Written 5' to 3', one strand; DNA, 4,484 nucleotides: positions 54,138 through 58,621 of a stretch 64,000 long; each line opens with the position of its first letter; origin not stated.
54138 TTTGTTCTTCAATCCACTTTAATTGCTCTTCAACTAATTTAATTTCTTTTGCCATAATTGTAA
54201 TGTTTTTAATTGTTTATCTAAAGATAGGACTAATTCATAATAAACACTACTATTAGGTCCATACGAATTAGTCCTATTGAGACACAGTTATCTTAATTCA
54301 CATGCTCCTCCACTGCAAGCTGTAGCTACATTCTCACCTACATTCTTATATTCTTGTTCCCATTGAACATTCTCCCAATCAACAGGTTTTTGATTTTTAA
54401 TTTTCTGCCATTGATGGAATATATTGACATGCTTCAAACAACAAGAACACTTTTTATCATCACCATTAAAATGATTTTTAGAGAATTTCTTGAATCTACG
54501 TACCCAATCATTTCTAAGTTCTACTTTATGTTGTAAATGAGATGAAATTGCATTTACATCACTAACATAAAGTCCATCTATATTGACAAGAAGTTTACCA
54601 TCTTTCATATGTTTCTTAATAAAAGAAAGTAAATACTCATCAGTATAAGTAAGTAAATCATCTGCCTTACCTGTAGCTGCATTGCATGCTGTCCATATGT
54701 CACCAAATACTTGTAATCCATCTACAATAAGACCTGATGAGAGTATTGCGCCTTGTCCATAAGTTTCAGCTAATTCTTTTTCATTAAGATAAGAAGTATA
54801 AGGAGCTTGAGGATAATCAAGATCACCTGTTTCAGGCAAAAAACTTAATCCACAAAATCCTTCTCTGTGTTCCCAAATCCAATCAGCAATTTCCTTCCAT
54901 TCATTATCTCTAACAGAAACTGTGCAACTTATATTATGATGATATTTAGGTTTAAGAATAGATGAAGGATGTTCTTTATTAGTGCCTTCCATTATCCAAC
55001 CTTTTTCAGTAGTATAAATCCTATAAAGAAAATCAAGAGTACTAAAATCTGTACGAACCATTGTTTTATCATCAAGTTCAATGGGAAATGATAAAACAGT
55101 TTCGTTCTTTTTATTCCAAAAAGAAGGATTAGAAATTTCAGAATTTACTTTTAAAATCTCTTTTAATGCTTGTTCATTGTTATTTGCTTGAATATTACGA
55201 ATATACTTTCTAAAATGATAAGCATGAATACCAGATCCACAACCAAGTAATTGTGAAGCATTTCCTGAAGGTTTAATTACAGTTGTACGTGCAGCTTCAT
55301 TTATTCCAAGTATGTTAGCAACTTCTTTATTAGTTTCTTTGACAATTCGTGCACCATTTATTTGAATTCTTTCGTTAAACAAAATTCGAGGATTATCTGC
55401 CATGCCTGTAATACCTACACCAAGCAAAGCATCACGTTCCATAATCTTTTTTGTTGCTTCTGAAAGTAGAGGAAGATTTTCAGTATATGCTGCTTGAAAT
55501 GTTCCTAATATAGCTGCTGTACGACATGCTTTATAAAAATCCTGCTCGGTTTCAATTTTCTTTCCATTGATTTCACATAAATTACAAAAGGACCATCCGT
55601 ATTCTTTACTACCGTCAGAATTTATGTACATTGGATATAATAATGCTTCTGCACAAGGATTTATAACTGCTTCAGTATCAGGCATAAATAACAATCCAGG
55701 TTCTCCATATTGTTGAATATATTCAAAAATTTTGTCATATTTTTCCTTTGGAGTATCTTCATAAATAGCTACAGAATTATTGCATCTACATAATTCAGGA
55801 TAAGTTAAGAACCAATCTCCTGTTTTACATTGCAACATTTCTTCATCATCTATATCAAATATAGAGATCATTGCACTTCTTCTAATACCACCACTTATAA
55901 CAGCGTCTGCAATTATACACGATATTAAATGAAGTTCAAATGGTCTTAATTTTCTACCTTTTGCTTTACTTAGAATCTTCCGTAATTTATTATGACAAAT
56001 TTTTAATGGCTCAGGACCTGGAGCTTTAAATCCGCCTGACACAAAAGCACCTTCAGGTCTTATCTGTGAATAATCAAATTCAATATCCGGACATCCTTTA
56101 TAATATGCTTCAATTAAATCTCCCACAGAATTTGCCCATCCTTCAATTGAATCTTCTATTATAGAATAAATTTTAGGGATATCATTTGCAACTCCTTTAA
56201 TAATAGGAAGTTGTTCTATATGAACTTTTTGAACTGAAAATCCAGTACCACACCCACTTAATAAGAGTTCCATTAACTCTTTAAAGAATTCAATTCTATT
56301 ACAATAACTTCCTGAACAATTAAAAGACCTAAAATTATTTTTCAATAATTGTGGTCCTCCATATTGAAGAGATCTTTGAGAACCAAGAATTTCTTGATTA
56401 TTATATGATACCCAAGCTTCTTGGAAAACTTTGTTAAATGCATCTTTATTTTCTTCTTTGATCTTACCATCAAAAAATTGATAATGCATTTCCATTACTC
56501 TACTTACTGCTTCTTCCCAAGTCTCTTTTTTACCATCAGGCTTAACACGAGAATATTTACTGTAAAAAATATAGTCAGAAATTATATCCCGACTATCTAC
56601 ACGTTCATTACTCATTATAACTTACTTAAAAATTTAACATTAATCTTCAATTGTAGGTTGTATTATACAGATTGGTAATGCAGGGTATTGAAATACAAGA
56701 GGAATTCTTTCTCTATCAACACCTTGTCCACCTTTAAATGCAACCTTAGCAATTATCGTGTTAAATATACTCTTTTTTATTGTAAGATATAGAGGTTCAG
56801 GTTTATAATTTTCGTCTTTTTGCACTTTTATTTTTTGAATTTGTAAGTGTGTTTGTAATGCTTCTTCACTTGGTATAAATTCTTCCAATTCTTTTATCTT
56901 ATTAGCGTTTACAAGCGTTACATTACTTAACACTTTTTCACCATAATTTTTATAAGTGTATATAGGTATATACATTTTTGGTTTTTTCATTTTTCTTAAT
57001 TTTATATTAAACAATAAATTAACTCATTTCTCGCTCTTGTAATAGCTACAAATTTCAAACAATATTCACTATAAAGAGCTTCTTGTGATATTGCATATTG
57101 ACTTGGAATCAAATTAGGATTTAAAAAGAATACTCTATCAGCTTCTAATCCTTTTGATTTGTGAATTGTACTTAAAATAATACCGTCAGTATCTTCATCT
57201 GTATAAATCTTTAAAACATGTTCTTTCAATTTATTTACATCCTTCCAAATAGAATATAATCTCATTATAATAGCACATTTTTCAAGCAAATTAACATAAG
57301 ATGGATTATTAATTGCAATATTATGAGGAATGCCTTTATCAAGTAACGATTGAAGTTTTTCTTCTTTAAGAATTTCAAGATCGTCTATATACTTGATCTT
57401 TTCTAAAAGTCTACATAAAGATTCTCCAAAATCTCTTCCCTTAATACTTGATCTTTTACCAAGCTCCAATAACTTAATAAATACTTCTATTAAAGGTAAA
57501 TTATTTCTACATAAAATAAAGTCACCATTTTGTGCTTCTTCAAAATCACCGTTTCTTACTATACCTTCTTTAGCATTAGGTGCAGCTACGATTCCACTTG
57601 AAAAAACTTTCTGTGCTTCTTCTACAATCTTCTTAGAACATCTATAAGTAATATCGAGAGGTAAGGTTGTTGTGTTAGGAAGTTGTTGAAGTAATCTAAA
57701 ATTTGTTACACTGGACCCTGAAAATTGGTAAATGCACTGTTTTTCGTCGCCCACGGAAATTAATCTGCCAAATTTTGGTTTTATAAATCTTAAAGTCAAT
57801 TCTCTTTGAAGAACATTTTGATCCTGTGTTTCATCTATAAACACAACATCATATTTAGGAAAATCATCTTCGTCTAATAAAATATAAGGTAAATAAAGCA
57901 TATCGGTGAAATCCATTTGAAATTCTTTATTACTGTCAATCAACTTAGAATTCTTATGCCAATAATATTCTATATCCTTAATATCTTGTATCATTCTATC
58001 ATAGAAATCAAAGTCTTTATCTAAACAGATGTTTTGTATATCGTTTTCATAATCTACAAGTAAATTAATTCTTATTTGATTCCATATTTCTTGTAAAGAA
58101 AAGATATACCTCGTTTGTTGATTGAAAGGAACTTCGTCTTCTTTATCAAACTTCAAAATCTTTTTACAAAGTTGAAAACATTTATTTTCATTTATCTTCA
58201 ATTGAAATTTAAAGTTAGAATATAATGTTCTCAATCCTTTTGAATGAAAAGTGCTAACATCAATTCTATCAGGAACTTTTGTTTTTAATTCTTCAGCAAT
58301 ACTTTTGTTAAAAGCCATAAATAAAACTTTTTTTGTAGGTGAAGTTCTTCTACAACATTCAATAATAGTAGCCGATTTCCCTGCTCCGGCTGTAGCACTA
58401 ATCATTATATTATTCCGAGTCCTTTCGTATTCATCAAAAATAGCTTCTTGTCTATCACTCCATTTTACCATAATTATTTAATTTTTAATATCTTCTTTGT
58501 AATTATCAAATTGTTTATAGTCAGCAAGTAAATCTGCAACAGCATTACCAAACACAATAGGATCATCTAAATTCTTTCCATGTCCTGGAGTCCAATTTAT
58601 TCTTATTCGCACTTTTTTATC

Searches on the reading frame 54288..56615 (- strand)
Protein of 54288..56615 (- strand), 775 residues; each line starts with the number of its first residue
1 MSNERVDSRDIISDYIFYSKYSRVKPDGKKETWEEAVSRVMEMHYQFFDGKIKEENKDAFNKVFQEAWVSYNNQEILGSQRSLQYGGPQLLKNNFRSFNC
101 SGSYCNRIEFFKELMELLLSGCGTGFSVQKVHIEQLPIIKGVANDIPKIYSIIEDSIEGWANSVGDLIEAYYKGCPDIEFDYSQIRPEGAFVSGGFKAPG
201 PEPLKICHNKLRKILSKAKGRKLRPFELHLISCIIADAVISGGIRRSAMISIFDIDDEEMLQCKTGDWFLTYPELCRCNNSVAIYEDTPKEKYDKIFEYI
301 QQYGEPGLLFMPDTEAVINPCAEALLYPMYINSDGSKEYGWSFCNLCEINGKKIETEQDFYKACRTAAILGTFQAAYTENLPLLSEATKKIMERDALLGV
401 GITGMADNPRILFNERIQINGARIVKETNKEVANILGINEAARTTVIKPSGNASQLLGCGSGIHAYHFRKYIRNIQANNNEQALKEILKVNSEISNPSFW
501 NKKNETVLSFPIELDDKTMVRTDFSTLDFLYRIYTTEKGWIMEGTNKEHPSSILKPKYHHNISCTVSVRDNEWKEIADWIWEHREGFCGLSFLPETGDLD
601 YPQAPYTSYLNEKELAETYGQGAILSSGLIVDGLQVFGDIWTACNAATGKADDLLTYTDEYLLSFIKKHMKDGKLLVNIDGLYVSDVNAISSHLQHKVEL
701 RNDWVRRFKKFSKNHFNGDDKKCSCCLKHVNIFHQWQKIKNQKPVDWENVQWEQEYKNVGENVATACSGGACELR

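Call 44: search_protein_families(library=phrogs, proteins=[window:54288-56615:-], max_evalue=0.00001)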
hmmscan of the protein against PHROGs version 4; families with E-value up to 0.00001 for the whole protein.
window:54288-56615:- (775 aa): 1 family
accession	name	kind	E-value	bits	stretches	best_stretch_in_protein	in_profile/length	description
phrog_367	-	DNA, RNA and nucleotide metabolism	1.4e-104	351.8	1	9-608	31-662/701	ribonucleotide reductase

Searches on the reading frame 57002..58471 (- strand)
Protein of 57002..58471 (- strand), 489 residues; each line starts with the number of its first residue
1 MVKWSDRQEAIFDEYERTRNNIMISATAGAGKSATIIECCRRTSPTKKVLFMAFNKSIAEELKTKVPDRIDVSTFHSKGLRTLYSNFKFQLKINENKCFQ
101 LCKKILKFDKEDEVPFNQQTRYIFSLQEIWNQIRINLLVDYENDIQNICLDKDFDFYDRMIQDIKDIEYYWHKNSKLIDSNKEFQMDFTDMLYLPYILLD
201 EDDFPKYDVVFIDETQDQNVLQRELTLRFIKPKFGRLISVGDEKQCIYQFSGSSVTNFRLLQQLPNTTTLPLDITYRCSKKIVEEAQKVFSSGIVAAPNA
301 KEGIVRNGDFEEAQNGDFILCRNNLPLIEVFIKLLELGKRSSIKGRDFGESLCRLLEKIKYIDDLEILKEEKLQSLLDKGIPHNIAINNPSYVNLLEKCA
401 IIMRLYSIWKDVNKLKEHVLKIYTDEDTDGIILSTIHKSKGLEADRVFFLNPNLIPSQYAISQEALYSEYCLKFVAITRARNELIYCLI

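Call 44: search_protein_families(library=phrogs, proteins=[window:57002-58471:-], max_evalue=0.00001)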
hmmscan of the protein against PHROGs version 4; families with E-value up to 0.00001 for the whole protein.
window:57002-58471:- (489 aa): 2 families
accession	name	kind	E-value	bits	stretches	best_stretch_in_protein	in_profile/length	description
phrog_1967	-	DNA, RNA and nucleotide metabolism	1e-87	296.5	1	3-486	152-666/776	DNA helicase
phrog_325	-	DNA, RNA and nucleotide metabolism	6.7e-08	32.3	0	1-95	468-558/986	Dda-like helicase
